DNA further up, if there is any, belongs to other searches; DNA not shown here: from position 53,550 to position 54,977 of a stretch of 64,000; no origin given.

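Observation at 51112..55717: Archaeal module resembling the decaprenyl-phospho-ribose/arabinose (DPR/DPA) donor pathway plus a GT-C transferase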

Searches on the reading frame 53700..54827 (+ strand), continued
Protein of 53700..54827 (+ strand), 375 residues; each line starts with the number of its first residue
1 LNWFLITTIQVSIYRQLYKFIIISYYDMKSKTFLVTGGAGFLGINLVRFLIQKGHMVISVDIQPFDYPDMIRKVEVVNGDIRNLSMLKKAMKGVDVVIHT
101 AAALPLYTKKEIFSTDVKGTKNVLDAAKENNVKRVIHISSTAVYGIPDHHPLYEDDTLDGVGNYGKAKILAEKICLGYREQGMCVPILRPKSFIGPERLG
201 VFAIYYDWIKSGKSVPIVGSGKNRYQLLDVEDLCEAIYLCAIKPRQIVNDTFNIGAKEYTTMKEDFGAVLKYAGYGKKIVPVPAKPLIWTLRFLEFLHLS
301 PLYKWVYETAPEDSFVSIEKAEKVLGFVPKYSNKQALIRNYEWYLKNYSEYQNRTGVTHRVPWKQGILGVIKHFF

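Call 50: get_annotated_region(hit=H13, flank=9000)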
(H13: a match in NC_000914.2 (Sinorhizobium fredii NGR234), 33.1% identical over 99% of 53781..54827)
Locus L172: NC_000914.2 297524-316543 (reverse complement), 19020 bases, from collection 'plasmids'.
description: Sinorhizobium fredii NGR234 plasmid pNGR234a, complete sequence
organism: Sinorhizobium fredii NGR234 (NCBI taxid 394)
taxonomy: Bacteria; Pseudomonadota; Alphaproteobacteria; Hyphomicrobiales; Rhizobiaceae; Sinorhizobium; Sinorhizobium fredii; Sinorhizobium fredii NGR234
host: -; source: -; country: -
typing (MOB-suite, as given by PLSDB): conjugative; replicon rep_cluster_473; relaxase MOBQ; mating-pair formation MPF_T
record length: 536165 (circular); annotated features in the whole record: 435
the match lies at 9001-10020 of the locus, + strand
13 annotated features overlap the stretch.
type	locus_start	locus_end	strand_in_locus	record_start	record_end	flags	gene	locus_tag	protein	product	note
CDS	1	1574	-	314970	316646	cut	nodU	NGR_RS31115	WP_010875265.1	nodulation protein NodU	-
CDS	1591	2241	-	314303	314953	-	nodS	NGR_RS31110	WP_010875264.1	nodulation methyltransferase NodS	-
CDS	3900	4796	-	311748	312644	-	istB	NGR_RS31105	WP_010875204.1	IS21-like element helper ATPase IstB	-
CDS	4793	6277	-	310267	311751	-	istA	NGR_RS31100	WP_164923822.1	IS21 family transposase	-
CDS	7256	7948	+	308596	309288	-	-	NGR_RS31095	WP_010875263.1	hypothetical protein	-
CDS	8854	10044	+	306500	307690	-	-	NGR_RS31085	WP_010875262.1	NAD-dependent epimerase/dehydratase family protein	-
CDS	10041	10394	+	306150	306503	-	-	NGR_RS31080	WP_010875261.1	SMR family transporter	-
CDS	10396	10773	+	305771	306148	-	-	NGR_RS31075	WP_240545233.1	hypothetical protein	-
CDS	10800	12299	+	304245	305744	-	-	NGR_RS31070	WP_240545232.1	GMC family oxidoreductase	-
CDS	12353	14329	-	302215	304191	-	-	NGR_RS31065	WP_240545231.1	hypothetical protein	-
CDS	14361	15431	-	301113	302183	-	-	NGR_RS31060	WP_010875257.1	NAD(P)-dependent oxidoreductase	-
CDS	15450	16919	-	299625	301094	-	-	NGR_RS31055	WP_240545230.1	UbiA family prenyltransferase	-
CDS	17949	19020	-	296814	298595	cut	-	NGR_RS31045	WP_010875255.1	ThiF family adenylyltransferase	-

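Call 53: search_protein_families(library=pfam, proteins=[L171:10248-11609:+, L171:11666-12646:-, L171:12643-13281:-, L171:14653-16197:-, L170:12411-14387:-, L170:15504-16946:-, L170:10402-10785:+, L088:8059-8508:+, L088:8532-8885:+, L088:8892-10073:+], max_evalue=0.01)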
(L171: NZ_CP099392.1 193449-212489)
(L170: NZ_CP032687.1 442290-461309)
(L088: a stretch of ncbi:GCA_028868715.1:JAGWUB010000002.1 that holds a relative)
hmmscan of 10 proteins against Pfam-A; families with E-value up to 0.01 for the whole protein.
L171:10248-11609:+ (453 aa): 1 family
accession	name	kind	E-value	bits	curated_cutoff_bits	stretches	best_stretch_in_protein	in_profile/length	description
PF15971.10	Mannosyl_trans4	-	1.1e-28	100.6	33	1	63-223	2-162/163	DolP-mannose mannosyltransferase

L171:11666-12646:- (326 aa): 1 family
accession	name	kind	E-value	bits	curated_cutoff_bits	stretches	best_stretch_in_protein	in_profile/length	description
PF03706.18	LPG_synthase_TM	-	8.2e-37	127.7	33.4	1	22-305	3-302/302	Lysylphosphatidylglycerol synthase TM region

L171:12643-13281:- (212 aa): 2 families
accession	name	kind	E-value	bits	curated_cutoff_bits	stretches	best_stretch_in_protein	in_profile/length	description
PF13263.12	PHP_C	-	8.6e-15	54.5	21.3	1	138-185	2-55/56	PHP-associated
PF02811.25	PHP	-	2.7e-07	31.5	26.4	1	5-74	1-77/164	PHP domain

L171:14653-16197:- (514 aa): 3 families
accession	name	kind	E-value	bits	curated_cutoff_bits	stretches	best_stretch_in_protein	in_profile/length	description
PF13231.12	PMT_2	-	1.2e-12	48.7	26.1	1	75-166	2-93/160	Dolichyl-phosphate-mannose-protein mannosyltransferase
PF02366.24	PMT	-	6.2e-07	29.7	22.7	1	88-250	75-240/245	Dolichyl-phosphate-mannose-protein mannosyltransferase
PF11028.14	TMEM260-like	-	0.0073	16.5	24.2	0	83-209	51-172/179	Protein O-mannosyl-transferase TMEM260-like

L170:12411-14387:- (658 aa): 0 families

L170:15504-16946:- (480 aa): 3 families
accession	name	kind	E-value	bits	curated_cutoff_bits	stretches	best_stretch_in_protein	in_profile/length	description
PF01040.23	UbiA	-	8.5e-22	78.1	34.2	1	226-448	20-235/250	UbiA prenyltransferase family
PF12710.13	HAD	-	1.1e-08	36.1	27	1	14-153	2-187/189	haloacid dehalogenase-like hydrolase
PF00702.32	Hydrolase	-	0.00029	21.7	26.4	1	14-152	5-185/191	haloacid dehalogenase-like hydrolase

L170:10402-10785:+ (127 aa): 0 families

L088:8059-8508:+ (149 aa): 3 families
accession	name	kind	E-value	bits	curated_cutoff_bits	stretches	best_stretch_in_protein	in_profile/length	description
PF09419.16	PGP_phosphatase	-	1.4e-05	25.2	20.4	1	15-120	41-161/168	Mitochondrial PGP phosphatase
PF13242.12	Hydrolase_like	-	0.00022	21.5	22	1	80-143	3-72/75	HAD-hyrolase-like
PF00702.32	Hydrolase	-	0.0061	17.4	26.4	0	16-90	2-58/191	haloacid dehalogenase-like hydrolase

L088:8532-8885:+ (117 aa): 4 families
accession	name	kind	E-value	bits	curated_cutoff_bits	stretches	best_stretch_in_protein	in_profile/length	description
PF10639.15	TMEM234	-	2.4e-06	28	30.1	1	43-112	43-112/113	Putative transmembrane family 234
PF00892.27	EamA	-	3.5e-05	24.5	28.2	1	37-113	62-134/135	EamA-like transporter family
PF05653.20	Mg_trans_NIPA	-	0.0011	18.7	26.2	1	61-115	69-122/295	Magnesium transporter NIPA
PF00893.25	Multi_Drug_Res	-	0.0017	19.3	23.7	0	3-105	3-93/93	Small Multidrug Resistance protein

L088:8892-10073:+ (393 aa): 0 families

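Call 57: get_annotated_region(hit=H3, flank=8000)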
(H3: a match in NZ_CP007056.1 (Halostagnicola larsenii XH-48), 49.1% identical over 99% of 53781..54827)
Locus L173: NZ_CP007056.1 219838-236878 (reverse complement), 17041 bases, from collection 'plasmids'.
description: Halostagnicola larsenii XH-48 plasmid unnamed, complete sequence
organism: Halostagnicola larsenii XH-48 (NCBI taxid 797299)
taxonomy: Archaea; Euryarchaeota; Halobacteria; Halobacteriales; Natrialbaceae; Halostagnicola; Halostagnicola larsenii; Halostagnicola larsenii XH-48
host: -; source: -; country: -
typing (MOB-suite, as given by PLSDB): non-mobilizable
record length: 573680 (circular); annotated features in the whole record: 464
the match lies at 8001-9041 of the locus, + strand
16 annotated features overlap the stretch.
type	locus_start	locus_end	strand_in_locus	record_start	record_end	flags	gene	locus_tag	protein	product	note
CDS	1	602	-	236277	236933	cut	-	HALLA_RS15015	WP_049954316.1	hypothetical protein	-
CDS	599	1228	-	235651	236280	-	-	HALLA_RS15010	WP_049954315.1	hypothetical protein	-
CDS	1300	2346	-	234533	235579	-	-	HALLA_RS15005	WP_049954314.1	metal-dependent hydrolase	-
CDS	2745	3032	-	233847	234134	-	-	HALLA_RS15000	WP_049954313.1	amphi-Trp domain-containing protein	-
CDS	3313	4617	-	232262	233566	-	-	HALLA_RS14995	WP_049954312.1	aryl-sulfate sulfotransferase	-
CDS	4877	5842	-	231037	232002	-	-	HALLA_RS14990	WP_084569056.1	lysylphosphatidylglycerol synthase transmembrane domain-containing protein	-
CDS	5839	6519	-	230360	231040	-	-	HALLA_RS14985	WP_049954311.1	PHP domain-containing protein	-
CDS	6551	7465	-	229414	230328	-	-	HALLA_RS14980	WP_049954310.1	decaprenyl-phosphate phosphoribosyltransferase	-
CDS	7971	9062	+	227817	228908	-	-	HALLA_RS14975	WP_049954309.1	NAD(P)-dependent oxidoreductase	-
CDS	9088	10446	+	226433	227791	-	-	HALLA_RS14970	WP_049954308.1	DolP-mannose mannosyltransferase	GO:0035269 - protein O-linked mannosylation [Evidence IEA]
CDS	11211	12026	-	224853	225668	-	-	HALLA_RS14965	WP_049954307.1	ABC transporter permease subunit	GO:0055085 - transmembrane transport [Evidence IEA]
CDS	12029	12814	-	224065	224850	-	-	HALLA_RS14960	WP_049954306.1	ABC transporter permease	-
CDS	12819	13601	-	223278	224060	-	-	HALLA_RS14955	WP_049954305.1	ABC transporter ATP-binding protein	GO:0006810 - transport [Evidence IEA]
CDS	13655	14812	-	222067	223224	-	-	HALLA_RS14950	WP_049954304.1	ABC transporter substrate-binding protein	-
CDS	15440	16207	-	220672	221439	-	-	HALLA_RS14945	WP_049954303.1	IclR family transcriptional regulator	GO:0006355 - regulation of DNA-templated transcription [Evidence IEA]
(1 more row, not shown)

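Call 58: get_annotated_region(hit=H4, flank=8000)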
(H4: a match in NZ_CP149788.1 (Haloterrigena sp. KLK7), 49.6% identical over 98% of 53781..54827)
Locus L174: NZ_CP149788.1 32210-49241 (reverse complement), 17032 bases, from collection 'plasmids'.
description: Haloterrigena sp. KLK7 plasmid unnamed1, complete sequence
organism: Haloterrigena sp. KLK7 (NCBI taxid 3132747)
taxonomy: Archaea; Euryarchaeota; Halobacteria; Halobacteriales; Natrialbaceae; Haloterrigena; Haloterrigena sp. KLK7
host: -; source: cell culture,salt lake; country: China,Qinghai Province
typing (MOB-suite, as given by PLSDB): non-mobilizable
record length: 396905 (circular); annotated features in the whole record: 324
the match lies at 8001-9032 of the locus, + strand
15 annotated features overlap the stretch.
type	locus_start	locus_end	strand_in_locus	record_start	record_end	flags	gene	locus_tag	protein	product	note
CDS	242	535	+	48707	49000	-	-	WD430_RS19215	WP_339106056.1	hypothetical protein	-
CDS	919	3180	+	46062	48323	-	-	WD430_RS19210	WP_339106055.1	AAA domain-containing protein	-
CDS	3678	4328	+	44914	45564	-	-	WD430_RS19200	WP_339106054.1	hypothetical protein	-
CDS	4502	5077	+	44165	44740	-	-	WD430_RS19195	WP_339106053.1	DoxX family protein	-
CDS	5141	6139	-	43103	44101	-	-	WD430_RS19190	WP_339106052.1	lysylphosphatidylglycerol synthase transmembrane domain-containing protein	-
CDS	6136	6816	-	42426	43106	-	-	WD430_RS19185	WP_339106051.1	PHP domain-containing protein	-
CDS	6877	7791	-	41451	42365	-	-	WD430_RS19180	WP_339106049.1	decaprenyl-phosphate phosphoribosyltransferase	-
CDS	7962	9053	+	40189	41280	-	-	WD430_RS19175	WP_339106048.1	NAD-dependent epimerase/dehydratase family protein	-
CDS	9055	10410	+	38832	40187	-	-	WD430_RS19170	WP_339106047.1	DolP-mannose mannosyltransferase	GO:0035269 - protein O-linked mannosylation [Evidence IEA]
CDS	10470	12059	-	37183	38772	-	-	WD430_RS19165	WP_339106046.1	glycosyltransferase family 39 protein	-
CDS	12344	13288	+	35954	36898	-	-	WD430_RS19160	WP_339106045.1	DMT family transporter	GO:0055085 - transmembrane transport [Evidence IEA]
CDS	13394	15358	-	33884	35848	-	-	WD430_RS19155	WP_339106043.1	ATP-binding protein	-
CDS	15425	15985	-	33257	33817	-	-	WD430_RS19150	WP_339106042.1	hypothetical protein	-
CDS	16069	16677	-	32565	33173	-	-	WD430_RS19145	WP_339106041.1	metal-dependent hydrolase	-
CDS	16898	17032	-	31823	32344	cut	-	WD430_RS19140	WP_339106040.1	pyridoxamine 5'-phosphate oxidase family protein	GO:0008615 - pyridoxine biosynthetic process [Evidence IEA]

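Call 59: get_annotated_region(hit=H6, flank=8000)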
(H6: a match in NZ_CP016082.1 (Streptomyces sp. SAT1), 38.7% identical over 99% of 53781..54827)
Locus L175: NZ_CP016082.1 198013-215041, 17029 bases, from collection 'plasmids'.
description: Streptomyces sp. SAT1 plasmid unnamed2, complete sequence
organism: Streptomyces sp. SAT1 (NCBI taxid 1849967)
taxonomy: Bacteria; Actinomycetota; Actinomycetes; Kitasatosporales; Streptomycetaceae; Streptomyces; Streptomyces sp. SAT1
host: -; source: Adenophora trachelioides Maxim.,single colony; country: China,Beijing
typing (MOB-suite, as given by PLSDB): non-mobilizable
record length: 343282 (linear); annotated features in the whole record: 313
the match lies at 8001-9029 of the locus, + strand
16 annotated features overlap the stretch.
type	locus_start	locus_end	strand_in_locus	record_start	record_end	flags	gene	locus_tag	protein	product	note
CDS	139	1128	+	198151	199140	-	-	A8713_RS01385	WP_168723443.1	alpha/beta hydrolase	-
CDS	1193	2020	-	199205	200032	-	-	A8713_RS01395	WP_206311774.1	DUF1206 domain-containing protein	-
CDS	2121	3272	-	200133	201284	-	-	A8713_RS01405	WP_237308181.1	ADP-ribosylglycohydrolase family protein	-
CDS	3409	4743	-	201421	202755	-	-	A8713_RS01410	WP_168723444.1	aspartate aminotransferase family protein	-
CDS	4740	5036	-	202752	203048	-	-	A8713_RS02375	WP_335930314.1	DUF6309 family protein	-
CDS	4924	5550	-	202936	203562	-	-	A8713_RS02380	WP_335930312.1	DUF6309 family protein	-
CDS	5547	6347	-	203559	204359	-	-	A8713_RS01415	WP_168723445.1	phytanoyl-CoA dioxygenase family protein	-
CDS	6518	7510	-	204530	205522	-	-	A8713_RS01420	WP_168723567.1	aldo/keto reductase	-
CDS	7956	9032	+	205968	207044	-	-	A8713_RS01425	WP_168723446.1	NAD-dependent epimerase/dehydratase family protein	-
CDS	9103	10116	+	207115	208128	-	-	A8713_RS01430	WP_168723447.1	UbiA prenyltransferase family protein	-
CDS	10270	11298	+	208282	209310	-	-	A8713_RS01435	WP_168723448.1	glycosyltransferase family 2 protein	-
CDS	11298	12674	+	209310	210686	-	-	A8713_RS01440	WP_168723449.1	endonuclease/exonuclease/phosphatase family protein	-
CDS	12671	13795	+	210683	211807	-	-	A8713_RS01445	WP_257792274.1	glycosyltransferase family 2 protein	-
CDS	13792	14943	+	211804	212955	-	-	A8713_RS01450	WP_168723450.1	lysylphosphatidylglycerol synthase domain-containing protein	-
CDS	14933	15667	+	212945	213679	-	-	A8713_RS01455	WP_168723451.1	polysaccharide deacetylase family protein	-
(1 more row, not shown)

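Call 77: search_solved_structures(query=A2, max_evalue=1e-10, show_alignments=1)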
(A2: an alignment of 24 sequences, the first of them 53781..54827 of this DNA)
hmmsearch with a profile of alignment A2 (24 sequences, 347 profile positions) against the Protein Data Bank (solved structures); distinct sequences matched with E-value up to 1e-10: 85 (the best 60 are shown).
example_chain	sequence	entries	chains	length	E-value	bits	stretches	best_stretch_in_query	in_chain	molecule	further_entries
8rdg_A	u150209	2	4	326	2.4e-27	99.1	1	4-243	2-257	SDR family NAD(P)-dependent oxidoreductase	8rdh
2hun_A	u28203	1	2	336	5.8e-27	97.8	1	2-254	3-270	336aa long hypothetical dTDP-glucose 4,6-dehydratase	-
8rdi_A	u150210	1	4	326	1.2e-26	96.8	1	4-243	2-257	SDR family NAD(P)-dependent oxidoreductase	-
1r6d_A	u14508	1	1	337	2.6e-25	92.4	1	4-214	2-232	TDP-glucose-4,6-dehydratase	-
1r66_A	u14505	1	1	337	4.2e-25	91.7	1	4-214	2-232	TDP-glucose-4,6-dehydratase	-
6bi4_A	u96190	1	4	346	3.1e-23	85.6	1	3-252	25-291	dTDP-glucose 4,6-dehydratase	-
6pmh_A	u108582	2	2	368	6.4e-23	84.5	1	4-322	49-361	UDP-glucose 4-epimerase related protein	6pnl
6wjb_A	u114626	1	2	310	7.6e-22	81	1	3-247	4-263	NAD-dependent epimerase/dehydratase family protein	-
6jkg_A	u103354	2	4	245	1e-21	80.6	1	3-213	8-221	Sterol-4-alpha-carboxylate 3-dehydrogenase, decarboxylating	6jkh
4zrm_A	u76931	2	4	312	1.4e-21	80.1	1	3-252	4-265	UDP-glucose 4-epimerase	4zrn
3aw9_A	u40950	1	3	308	3.4e-21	78.9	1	4-258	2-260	NAD-dependent epimerase/dehydratase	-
1sb8_A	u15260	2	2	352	5.1e-21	78.3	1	3-240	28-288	wbpP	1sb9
6bwl_A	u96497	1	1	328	1e-20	77.3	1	3-212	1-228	Pal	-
3icp_A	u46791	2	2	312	1.1e-20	77.2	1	4-258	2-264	NAD-dependent epimerase/dehydratase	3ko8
8vr2_A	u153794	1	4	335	1.1e-20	77.1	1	3-236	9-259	NAD-dependent epimerase/dehydratase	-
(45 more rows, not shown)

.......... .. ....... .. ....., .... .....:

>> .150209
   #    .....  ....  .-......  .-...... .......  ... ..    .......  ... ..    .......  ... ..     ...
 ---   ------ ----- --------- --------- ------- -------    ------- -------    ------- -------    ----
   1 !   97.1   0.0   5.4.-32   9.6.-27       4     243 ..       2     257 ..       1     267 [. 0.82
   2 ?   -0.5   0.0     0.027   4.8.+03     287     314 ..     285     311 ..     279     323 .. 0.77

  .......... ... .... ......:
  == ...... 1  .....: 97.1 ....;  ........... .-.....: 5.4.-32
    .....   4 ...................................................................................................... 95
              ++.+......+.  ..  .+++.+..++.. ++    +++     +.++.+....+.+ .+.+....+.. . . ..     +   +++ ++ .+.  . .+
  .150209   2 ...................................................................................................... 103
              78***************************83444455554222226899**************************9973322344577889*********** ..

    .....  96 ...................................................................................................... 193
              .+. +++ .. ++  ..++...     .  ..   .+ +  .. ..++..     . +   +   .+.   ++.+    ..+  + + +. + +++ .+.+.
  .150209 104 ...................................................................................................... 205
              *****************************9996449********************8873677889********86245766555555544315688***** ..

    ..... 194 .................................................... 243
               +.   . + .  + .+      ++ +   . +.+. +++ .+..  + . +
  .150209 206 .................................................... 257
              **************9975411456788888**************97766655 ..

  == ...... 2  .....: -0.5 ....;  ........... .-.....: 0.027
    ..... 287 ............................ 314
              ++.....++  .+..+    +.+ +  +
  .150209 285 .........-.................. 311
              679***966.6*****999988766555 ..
